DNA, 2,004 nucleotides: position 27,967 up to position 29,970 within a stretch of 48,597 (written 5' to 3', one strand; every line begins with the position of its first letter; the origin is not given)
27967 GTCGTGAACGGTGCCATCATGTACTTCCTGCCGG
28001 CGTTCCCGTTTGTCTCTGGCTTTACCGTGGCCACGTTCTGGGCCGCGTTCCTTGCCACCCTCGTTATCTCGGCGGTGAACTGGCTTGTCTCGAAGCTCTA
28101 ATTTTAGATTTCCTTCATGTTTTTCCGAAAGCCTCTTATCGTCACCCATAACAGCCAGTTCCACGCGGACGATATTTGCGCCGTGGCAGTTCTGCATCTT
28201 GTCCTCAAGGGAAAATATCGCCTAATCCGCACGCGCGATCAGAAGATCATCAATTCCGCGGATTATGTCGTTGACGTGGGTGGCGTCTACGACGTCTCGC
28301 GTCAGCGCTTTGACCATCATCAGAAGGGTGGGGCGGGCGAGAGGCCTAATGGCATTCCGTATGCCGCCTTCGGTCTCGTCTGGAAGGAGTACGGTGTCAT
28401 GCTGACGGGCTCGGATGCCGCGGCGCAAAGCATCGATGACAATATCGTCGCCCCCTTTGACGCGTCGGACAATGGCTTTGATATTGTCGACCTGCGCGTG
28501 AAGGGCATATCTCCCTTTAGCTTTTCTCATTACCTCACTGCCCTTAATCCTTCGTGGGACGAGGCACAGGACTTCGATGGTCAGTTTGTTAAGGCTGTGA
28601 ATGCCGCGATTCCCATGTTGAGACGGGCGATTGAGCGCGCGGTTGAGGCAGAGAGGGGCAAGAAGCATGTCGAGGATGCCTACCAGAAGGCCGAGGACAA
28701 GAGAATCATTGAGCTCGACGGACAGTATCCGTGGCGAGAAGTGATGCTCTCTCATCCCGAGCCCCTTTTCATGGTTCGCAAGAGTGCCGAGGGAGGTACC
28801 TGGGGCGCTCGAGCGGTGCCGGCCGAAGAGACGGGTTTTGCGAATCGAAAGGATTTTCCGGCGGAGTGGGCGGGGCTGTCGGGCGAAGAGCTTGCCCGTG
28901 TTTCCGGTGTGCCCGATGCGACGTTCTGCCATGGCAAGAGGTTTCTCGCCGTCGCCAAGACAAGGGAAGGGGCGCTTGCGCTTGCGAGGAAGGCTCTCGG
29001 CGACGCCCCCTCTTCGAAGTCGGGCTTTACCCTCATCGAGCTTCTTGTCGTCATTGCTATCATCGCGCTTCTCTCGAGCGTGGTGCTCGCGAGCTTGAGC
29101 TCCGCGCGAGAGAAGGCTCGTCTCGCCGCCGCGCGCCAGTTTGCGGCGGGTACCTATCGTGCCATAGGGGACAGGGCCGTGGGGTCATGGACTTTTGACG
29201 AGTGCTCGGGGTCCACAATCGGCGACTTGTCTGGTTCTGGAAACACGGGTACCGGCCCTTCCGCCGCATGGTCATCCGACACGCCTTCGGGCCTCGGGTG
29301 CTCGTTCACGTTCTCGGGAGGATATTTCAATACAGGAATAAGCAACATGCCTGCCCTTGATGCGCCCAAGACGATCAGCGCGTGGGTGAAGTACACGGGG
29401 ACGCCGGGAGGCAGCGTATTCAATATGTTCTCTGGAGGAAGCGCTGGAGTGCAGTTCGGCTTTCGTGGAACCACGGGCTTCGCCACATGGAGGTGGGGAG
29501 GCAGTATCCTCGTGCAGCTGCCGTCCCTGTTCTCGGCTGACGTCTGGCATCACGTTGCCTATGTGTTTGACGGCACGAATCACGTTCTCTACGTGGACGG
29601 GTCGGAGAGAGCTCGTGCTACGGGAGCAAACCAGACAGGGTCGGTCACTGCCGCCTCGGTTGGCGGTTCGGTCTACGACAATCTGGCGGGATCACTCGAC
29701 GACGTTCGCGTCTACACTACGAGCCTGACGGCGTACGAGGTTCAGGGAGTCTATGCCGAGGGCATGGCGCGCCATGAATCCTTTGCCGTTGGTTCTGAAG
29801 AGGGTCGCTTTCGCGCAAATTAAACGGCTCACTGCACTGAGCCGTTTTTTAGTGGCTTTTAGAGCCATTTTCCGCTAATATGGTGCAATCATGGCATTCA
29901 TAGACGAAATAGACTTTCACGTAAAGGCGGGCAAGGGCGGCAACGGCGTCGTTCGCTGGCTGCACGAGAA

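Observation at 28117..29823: MYG1/UPF0160 hydrolase domain fused in-frame to a type IV prepilin signal and a LamG pilin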

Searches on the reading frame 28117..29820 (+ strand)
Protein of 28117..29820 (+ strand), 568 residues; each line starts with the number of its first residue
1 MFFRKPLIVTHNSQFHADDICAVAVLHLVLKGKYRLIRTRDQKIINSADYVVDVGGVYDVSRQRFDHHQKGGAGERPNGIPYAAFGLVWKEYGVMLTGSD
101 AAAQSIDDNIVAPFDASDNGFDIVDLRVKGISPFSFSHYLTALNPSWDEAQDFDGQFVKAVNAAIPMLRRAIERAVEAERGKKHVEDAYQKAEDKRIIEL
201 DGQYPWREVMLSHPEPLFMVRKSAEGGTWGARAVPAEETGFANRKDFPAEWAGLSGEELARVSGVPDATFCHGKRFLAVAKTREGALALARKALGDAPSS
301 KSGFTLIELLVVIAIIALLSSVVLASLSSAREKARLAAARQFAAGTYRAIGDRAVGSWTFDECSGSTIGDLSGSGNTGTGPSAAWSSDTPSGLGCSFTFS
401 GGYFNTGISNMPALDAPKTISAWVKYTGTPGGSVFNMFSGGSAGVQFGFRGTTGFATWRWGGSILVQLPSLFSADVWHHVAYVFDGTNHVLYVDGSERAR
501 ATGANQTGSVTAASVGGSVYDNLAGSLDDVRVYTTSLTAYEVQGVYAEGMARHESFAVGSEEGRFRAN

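Call 3: search_protein_families(library=pfam, proteins=[window:28117-29820:+], max_evalue=0.1)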
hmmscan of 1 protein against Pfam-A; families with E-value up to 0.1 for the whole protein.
window:28117-29820:+ (568 aa): 4 families
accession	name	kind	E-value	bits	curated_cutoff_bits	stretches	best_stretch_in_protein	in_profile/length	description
PF03690.18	MYG1_exonuc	-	1.2e-67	229.3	22.1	1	8-294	2-318/318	Uncharacterised protein family (UPF0160)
PF13385.13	Laminin_G_3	-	2.5e-21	76.8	27.6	1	415-543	16-151/151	Concanavalin A-like lectin/glucanases superfamily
PF07963.17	N_methyl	-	5.6e-08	32.5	21.2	1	300-324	3-27/27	Prokaryotic N-terminal methylation motif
PF02210.31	Laminin_G_2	-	0.072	14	22.9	0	469-518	47-99/126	Laminin G domain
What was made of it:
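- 28117..29004 (+): MYG1/UPF0160 (DHH-superfamily) module, residues 1-296. This equals the complete length of the close standalone homologs (296-297 aa). Pfam match over the full profile (call 3).
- On MYG1/UPF0160 (PF03690): 229.3 bits against a cut-off of 22.1, covering profile 2-318/318 (call 3).
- On Modular pilin with lectin-type module: PF13385 at E=2.5e-21 (call 3).
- Checked: Pfam Laminin_G_3: residues 415-543, E=2.5e-21 (call 3).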

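Call 4: search_protein_families(library=ncbifam, proteins=[window:28117-29820:+], max_evalue=0.1)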
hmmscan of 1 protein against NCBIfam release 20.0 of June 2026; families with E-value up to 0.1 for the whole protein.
window:28117-29820:+ (568 aa): 17 families
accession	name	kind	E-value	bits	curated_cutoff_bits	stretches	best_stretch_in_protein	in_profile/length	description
TIGR01708.2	typeII_sec_gspH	equivalog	9e-10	38.8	80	1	302-355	2-55/169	type II secretion system minor pseudopilin GspH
TIGR02532.1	IV_pilin_GFxxxE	domain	1.6e-07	30.9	16.3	1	302-324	2-24/24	prepilin-type N-terminal cleavage/methylation domain-containing protein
NF007862.0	PRK10574.1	equivalog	9.6e-07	29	138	1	301-366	4-69/145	prepilin peptidase-dependent pilin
TIGR01710.1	typeII_sec_gspG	equivalog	4.1e-06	26.8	88.85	1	302-340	1-39/134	type II secretion system major pseudopilin GspG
TIGR02596.1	TIGR02596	subfamily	4.3e-05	23.7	70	1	304-344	1-42/196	Verru_Chthon cassette protein D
NF007800.0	PRK10506.1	equivalog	9.5e-05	22.3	158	1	300-339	7-46/163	prepilin peptidase-dependent protein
NF041013.1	T4P_ComGE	equivalog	0.00012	22.1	49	1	301-335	3-37/83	competence type IV pilus minor pilin ComGE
NF052521.1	TafC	equivalog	0.00016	20.9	410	1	352-548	146-362/373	TafC family fimbrial protein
NF040999.1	pilin_ComGC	equivalog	0.0014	18.8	75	1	302-333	2-33/84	competence type IV pilus major pilin ComGC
TIGR01711.1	gspJ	equivalog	0.005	16.7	64.85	1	303-329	2-28/192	type II secretion system minor pseudopilin GspJ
TIGR01707.1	gspI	equivalog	0.0066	16.9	44.35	1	303-342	1-40/101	type II secretion system minor pseudopilin GspI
NF041775.1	typeIV_PilA_Myxo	equivalog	0.0069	16.4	400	1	302-327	11-36/214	type IV pilin protein PilA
NF040982.1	ComGD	equivalog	0.0095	16.3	70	1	302-329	2-29/139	competence type IV pilus minor pilin ComGD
NF041002.1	pilin_ComGF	equivalog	0.013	15.7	80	1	302-334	2-34/139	competence type IV pilus minor pilin ComGF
NF047827.1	T3SSXpsH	equivalog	0.015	15.1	160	1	303-355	2-54/145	type II secretion system protein XpsH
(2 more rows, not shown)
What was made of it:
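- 29014..29088 (+): Class III (prepilin) signal motif, residues 300-324. The predicted scissile bond is G303|F304, with Glu at +5, followed by the hydrophobic alpha1N segment. PF07963 and TIGR02532 both score above their cut-offs (calls 3, 4).
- On Type IV pilin (class III signal peptide): PF07963 scores 32.5 against 21.2, and TIGR02532 scores 30.9 against 16.3 (calls 3, 4).
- Checked: NCBIfam TIGR02532 IV_pilin_GFxxxE: 30.9 bits against a cut-off of 16.3 (call 4).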

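Call 6: find_homologous_proteins(query=window:28117-29820:+, max_evalue=0.00001)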
Query window:28117-29820:+ (568 aa): 184 proteins with E <= 0.00001 among 8000 candidates; the best 120 are listed.
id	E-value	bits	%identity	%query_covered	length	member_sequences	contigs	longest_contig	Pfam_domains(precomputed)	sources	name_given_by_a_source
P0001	4.3e-100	354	53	55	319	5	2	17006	PF03690.19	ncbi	-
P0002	6.6e-81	291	50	51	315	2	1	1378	PF03690.19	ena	-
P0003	7.8e-81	291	48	51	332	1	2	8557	PF03690.19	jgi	jgi:uncharacterized UPF0160 family protein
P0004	2.3e-80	289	46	53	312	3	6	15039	PF03690.19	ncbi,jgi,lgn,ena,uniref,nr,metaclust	ncbi:MAG: hypothetical protein A2942_03615 [Candidatus Lloydbacteria bacterium RIFCSPLOWO2_01_FULL_5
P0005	1.2e-78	283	48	51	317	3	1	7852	PF03690.19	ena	-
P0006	4.3e-78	282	48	52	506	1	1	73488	PF09335.17,PF03690.19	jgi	jgi:uncharacterized UPF0160 family protein/uncharacterized membrane protein YdjX (TVP38/TMEM64 famil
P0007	2.9e-77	279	47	51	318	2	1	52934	PF03690.19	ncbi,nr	ncbi:MAG: MYG1 family protein [Candidatus Nomurabacteria bacterium]|nr:MYG1 family protein [Candidat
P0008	3.9e-77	278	46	51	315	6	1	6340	PF03690.19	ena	-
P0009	2.5e-76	276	50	49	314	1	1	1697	PF03690.19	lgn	-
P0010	5.5e-76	275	46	52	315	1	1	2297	PF03690.19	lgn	-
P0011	4.3e-75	272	45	49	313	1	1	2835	PF03690.19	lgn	-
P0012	2.2e-74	269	47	50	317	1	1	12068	PF03690.19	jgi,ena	-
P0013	5.5e-74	268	46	51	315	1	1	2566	PF03690.19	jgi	jgi:uncharacterized UPF0160 family protein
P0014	1.7e-73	266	47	51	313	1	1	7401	PF03690.19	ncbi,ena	-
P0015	1.8e-73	266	48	49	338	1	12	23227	PF03690.19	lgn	-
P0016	2.6e-73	266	46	51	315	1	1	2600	PF03690.19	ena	-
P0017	3.4e-73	265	47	51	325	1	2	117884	PF03690.19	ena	-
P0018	4.0e-71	259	45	51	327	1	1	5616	PF03690.19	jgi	-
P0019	1.1e-70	257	42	51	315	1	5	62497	PF03690.19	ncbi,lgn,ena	ncbi:MAG: MYG1 family protein [Patescibacteria group bacterium]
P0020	3.0e-70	256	46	51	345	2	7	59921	PF03690.19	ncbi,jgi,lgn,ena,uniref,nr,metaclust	ncbi:MAG: metal-dependent hydrolase [Candidatus Zambryskibacteria bacterium CG22_combo_CG10-13_8_21_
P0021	4.0e-70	255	43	52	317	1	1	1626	PF03690.19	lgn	-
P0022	1.4e-69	253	42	52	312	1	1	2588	PF03690.19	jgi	jgi:uncharacterized UPF0160 family protein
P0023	2.5e-69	253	44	51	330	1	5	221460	PF03690.19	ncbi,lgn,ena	ncbi:MAG: MYG1 family protein [Patescibacteria group bacterium]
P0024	9.9e-69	251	46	52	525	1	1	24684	PF09335.17,PF03690.19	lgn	-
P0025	2.1e-68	250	45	52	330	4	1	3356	PF03690.19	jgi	jgi:uncharacterized UPF0160 family protein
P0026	7.3e-68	248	43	51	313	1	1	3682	PF03690.19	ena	-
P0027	1.3e-67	247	43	51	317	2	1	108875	PF03690.19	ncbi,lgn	ncbi:MAG TPA: MYG1 family protein [Candidatus Paceibacterota bacterium]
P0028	2.6e-67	246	44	51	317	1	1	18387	PF03690.19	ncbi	-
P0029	3.4e-67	246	43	53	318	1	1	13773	PF03690.19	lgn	-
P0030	5.8e-67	245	41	53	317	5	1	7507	PF03690.19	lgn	-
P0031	3.1e-66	242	42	51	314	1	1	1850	PF03690.19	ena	-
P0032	4.9e-66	242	40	52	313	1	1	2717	PF03690.19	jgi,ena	-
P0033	7.1e-66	241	46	51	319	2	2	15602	PF03690.19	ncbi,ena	-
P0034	1.8e-65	240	43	51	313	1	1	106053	PF03690.19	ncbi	-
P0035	2.2e-65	240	43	50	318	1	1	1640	PF03690.19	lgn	-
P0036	7.6e-65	238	43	52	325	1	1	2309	PF03690.19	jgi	-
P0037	8.2e-65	238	43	52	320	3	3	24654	PF03690.19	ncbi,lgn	ncbi:MAG: uncharacterized UPF0160 family protein [Candidatus Paceibacteria bacterium]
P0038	1.5e-64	237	43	52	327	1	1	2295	PF03690.19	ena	-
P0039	2.1e-64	236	43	49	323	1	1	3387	PF03690.19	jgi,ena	-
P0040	3.4e-64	236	41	52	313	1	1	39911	PF03690.19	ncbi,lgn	-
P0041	6.7e-64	235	46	51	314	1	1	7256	PF03690.19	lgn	-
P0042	2.2e-63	233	43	52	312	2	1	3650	PF03690.19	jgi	jgi:uncharacterized UPF0160 family protein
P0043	2.6e-63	233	44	51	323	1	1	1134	PF03690.19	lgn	-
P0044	7.6e-63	231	41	51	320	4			PF03690.19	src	-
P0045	9.0e-63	231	44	51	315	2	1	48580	PF03690.19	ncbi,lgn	-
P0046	2.7e-62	229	42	52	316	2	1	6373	PF03690.19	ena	-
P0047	5.4e-61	225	41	51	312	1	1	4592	PF03690.19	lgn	-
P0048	1.6e-60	224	40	52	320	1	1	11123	PF03690.19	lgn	-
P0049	5.8e-60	222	43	51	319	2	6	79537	PF03690.19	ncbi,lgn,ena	-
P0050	5.9e-60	222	39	52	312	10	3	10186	PF03690.19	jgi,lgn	jgi:uncharacterized UPF0160 family protein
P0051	2.3e-59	220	42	51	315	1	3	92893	PF03690.19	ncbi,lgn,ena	-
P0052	3.6e-59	219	41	52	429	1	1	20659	PF03690.19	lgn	-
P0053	5.5e-59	218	43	50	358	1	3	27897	PF03690.19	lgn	-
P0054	1.2e-58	217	41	52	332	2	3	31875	PF03690.19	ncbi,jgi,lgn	-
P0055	1.9e-58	217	39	52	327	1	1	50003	PF03690.19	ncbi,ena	-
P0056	1.3e-57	214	42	50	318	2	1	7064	PF03690.19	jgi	-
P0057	2.4e-55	206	40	51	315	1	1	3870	PF03690.19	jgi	jgi:uncharacterized UPF0160 family protein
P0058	4.6e-55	205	39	52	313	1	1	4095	PF03690.19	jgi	jgi:uncharacterized UPF0160 family protein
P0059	6.5e-55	205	41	52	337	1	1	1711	PF03690.19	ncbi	-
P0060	7.0e-55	205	38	51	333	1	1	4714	PF03690.19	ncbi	-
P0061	2.5e-54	203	38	52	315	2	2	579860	PF03690.19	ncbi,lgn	-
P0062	2.8e-53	200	38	49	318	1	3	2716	PF03690.19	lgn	-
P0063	3.1e-53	199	40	49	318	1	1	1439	PF03690.19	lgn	-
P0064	1.1e-52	198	39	49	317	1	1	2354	PF03690.19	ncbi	-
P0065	3.4e-52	196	41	50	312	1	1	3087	PF03690.19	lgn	-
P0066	3.9e-52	196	40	49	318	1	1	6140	PF03690.19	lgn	-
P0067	5.5e-51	192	37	52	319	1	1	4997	PF03690.19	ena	-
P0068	8.5e-51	191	37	51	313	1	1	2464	PF03690.19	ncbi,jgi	jgi:uncharacterized UPF0160 family protein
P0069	1.2e-50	191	38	52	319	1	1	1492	PF03690.19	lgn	-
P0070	4.4e-50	189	40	52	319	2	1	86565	PF03690.19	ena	-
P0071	1.1e-49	188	39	51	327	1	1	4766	PF03690.19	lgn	-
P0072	1.9e-49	187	37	52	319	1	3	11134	PF03690.19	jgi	jgi:uncharacterized UPF0160 family protein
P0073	2.4e-49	187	37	53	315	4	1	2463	PF03690.19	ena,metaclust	metaclust:\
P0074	2.5e-49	187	37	52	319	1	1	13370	PF03690.19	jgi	jgi:uncharacterized UPF0160 family protein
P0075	4.3e-49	186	40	51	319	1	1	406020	PF03690.19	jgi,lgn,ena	-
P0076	8.9e-49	185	37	52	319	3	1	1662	PF03690.19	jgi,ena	-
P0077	9.1e-49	185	41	51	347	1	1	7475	PF03690.19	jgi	-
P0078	1.5e-48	184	38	51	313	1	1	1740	PF03690.19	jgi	jgi:uncharacterized UPF0160 family protein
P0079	4.1e-48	183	36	52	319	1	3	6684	PF03690.19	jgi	jgi:uncharacterized UPF0160 family protein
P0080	5.1e-48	182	38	51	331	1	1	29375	PF03690.19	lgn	-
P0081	2.9e-47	180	38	51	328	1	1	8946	PF03690.19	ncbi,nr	ncbi:MAG: MYG1 family protein [Lysobacteraceae bacterium]|nr:MAG: MYG1 family protein [Xanthomonadac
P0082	3.2e-47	180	37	49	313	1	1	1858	PF03690.19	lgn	-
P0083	3.6e-47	179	39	51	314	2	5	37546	PF03690.19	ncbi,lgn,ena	ncbi:MAG TPA: MYG1 family protein [Noviherbaspirillum sp.]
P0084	3.6e-47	179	38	52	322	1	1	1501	PF03690.19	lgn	-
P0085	4.3e-47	179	38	52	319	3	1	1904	PF03690.19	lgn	-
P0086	7.1e-47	178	39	51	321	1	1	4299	PF03690.19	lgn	-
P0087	7.8e-47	178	36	52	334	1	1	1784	PF03690.19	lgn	-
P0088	1.4e-46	177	36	49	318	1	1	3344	PF03690.19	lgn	-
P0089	2.0e-46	177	37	51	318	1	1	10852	PF03690.19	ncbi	-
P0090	7.1e-46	175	38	50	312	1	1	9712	PF03690.19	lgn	-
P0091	7.1e-46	175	38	50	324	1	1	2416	PF03690.19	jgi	jgi:uncharacterized UPF0160 family protein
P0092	7.3e-46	175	38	52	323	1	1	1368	PF03690.19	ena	-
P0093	7.3e-46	175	38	51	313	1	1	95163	PF03690.19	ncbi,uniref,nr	ncbi:MAG TPA: MYG1 family protein [Noviherbaspirillum sp.]|uniref:MYG1 family protein n=1 Tax=Novihe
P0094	7.8e-46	175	37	51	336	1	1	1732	PF03690.19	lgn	-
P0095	8.2e-46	175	38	51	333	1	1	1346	PF03690.19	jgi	jgi:uncharacterized UPF0160 family protein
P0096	9.8e-46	175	38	51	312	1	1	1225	PF03690.19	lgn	-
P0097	9.8e-46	175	37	49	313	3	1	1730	PF03690.19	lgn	-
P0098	1.4e-45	174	38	51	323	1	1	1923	PF03690.19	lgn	-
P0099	1.7e-45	174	36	51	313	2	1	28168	PF03690.19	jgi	jgi:uncharacterized UPF0160 family protein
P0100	2.0e-45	174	39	51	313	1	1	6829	PF03690.19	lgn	-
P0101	2.1e-45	174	38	51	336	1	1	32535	PF03690.19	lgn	-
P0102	6.9e-45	172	37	49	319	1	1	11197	PF03690.19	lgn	-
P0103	7.2e-45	172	35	51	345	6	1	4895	PF03690.19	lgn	-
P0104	8.2e-45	172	38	51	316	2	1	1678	PF03690.19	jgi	jgi:uncharacterized UPF0160 family protein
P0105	9.6e-45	171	37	52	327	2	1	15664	PF03690.19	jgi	jgi:uncharacterized UPF0160 family protein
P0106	4.8e-44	169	38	51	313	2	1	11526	PF03690.19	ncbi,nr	ncbi:MAG TPA: MYG1 family protein [Noviherbaspirillum sp.]|nr:MYG1 family protein [Noviherbaspirillu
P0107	5.6e-44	169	36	50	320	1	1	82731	PF03690.19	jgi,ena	-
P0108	7.1e-44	169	36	51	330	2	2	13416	PF03690.19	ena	-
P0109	1.6e-43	167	36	51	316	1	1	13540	PF03690.19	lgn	-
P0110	1.7e-43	167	38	51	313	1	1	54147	PF03690.19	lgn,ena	-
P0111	5.8e-43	166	37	51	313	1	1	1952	PF03690.19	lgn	-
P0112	8.9e-43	165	42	44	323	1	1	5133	PF07963.18,PF13385.14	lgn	-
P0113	1.7e-41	161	36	51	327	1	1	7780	PF03690.19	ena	-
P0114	1.6e-39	154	35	51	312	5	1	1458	PF03690.19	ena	-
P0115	6.4e-37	146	36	51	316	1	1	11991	PF03690.19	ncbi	ncbi:MAG: MYG1 family protein [Weeksellaceae bacterium]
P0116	9.8e-35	138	36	50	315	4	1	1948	PF03690.19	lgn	-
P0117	9.8e-33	132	32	51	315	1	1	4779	PF03690.19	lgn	-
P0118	1.6e-30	124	35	51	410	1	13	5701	PF03690.19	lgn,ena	-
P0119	1.7e-30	124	35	51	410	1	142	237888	PF03690.19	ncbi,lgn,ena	-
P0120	3.0e-30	124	34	51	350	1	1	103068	PF03690.19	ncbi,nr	ncbi:GAMM1 protein [Gautieria morchelliformis]|nr:GAMM1 protein [Gautieria morchelliformis]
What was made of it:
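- Membrane-tethered MYG1 exists elsewhere (P0006, P0024; call 6).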

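Call 8: find_encoding_contigs(protein=window:28117-29820:+, flank=10000)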
Protein window:28117-29820:+ (568 aa): 10 contigs read that carry it; 5 places shown.
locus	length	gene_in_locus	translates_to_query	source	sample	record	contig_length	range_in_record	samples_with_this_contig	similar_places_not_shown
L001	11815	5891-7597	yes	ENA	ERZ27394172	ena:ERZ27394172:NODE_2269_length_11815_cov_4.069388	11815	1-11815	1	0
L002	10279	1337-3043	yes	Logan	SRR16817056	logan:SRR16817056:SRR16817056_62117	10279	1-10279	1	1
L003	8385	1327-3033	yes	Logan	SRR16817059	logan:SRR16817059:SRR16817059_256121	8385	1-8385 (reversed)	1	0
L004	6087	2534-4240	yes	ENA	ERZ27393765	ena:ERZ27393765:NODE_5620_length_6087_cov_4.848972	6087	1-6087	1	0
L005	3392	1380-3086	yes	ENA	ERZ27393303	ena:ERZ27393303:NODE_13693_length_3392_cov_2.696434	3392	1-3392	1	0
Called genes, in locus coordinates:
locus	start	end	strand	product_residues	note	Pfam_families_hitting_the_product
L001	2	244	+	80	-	?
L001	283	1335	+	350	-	PF21090:P-loop_SecA, PF07516:SecA_SW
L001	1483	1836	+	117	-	-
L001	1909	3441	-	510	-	PF01676:Metalloenzyme, PF06415:iPGM_N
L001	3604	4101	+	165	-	-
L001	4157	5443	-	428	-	PF03952:Enolase_N, PF00113:Enolase_C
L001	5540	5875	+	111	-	PF04020:Phage_holin_4_2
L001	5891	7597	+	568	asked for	PF03690:MYG1_exonuc, PF07963:N_methyl, PF13385:Laminin_G_3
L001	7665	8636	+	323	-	PF01018:GTP1_OBG, PF03193:RsgA_GTPase (faint), PF01926:MMR_HSR1, PF02421:FeoB_N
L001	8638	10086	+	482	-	PF02934:GatB_N, PF02637:GatB_Yqey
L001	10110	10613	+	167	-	PF02643:DUF192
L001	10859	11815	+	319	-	?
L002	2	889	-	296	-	?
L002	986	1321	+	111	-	PF04020:Phage_holin_4_2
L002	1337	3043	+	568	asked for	PF03690:MYG1_exonuc, PF07963:N_methyl, PF13385:Laminin_G_3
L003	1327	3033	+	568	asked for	PF03690:MYG1_exonuc, PF07963:N_methyl, PF13385:Laminin_G_3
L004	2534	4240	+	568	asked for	PF03690:MYG1_exonuc, PF07963:N_methyl, PF13385:Laminin_G_3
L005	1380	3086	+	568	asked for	PF03690:MYG1_exonuc, PF07963:N_methyl, PF13385:Laminin_G_3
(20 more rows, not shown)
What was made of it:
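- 28117..29823 (+): Fused ORF of 568 aa: MYG1 domain, linker, class III signal and LamG pilin. The identical product is found on at least 10 independent contigs (call 8).
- The identical protein occurs on at least 10 contigs from multiple samples and assemblers (call 8). The fused allele appears fixed in the sampled population (call 8). Coverage in some assemblies is low (about 3-5x by contig names, call 8).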

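Call 12: find_encoding_contigs(protein=P0001, flank=8000, max_places=4)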
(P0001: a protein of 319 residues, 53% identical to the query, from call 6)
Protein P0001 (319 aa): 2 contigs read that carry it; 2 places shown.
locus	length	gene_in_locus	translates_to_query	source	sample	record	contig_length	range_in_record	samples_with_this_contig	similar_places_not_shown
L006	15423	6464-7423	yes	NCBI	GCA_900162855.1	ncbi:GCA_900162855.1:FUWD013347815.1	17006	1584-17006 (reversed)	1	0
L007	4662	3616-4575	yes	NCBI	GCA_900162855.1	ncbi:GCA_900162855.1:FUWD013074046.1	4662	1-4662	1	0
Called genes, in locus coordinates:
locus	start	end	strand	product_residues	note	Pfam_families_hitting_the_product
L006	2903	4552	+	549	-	PF07517:SecA_DEAD, PF01043:SecA_PP_bind, PF21090:P-loop_SecA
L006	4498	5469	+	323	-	PF21090:P-loop_SecA, PF07516:SecA_SW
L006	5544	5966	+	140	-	-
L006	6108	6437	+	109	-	PF04020:Phage_holin_4_2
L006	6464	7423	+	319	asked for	PF03690:MYG1_exonuc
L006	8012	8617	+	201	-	PF03193:RsgA_GTPase (faint), PF01926:MMR_HSR1, PF02421:FeoB_N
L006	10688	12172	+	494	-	PF03477:ATP-cone, PF00317:Ribonuc_red_lgN, PF02867:Ribonuc_red_lgC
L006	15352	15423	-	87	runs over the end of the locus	-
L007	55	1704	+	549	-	PF07517:SecA_DEAD, PF01043:SecA_PP_bind, PF21090:P-loop_SecA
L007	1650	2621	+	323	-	PF21090:P-loop_SecA, PF07516:SecA_SW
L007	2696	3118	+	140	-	-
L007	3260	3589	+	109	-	PF04020:Phage_holin_4_2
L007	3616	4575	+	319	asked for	PF03690:MYG1_exonuc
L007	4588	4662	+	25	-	?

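Call 28: search_protein_representatives(protein=window:28117-29820:+)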
Query: 568 residues. Proteins with E-value up to 0.001 (for the whole library): 42075; up to 1e-10: 11137; up to 1e-30: 1606. The best 150 are listed.
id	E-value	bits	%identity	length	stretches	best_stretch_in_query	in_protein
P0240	1.8e-105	370.2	35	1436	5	229-547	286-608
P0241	5.4e-93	329.0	57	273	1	300-557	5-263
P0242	1.4e-89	317.8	39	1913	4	332-546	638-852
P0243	1.8e-88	314.1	50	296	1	8-296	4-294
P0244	1.7e-82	294.4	50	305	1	8-294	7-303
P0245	3.6e-81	290.0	38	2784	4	355-543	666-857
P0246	5.5e-81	289.4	48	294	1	8-295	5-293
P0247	8.2e-81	288.8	49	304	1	4-294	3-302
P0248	1.2e-80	288.2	49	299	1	5-294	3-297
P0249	1.2e-80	288.2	47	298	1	4-294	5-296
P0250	2.4e-80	287.2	49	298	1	2-294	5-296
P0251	4.8e-80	286.3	49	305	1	5-294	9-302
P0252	1.1e-79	285.0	48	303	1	7-294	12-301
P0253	2.8e-79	283.7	46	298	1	2-294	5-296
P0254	4.8e-79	283.0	48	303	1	1-295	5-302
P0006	1.4e-78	281.5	49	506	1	4-294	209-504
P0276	2.2e-71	257.7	46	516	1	5-294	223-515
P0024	3.2e-69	250.6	47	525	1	5-294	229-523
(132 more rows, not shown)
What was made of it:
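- Closest known: TVP38/SNARE_assoc–MYG1 fusions in other Patescibacteria. Same: MYG1 is covalently joined to a membrane-embedded segment (calls 6, 28).
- MYG1 is naturally fused to a membrane domain (PF09335) in other Patescibacteria proteins (P0006, P0024, P0276; calls 6, 28).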
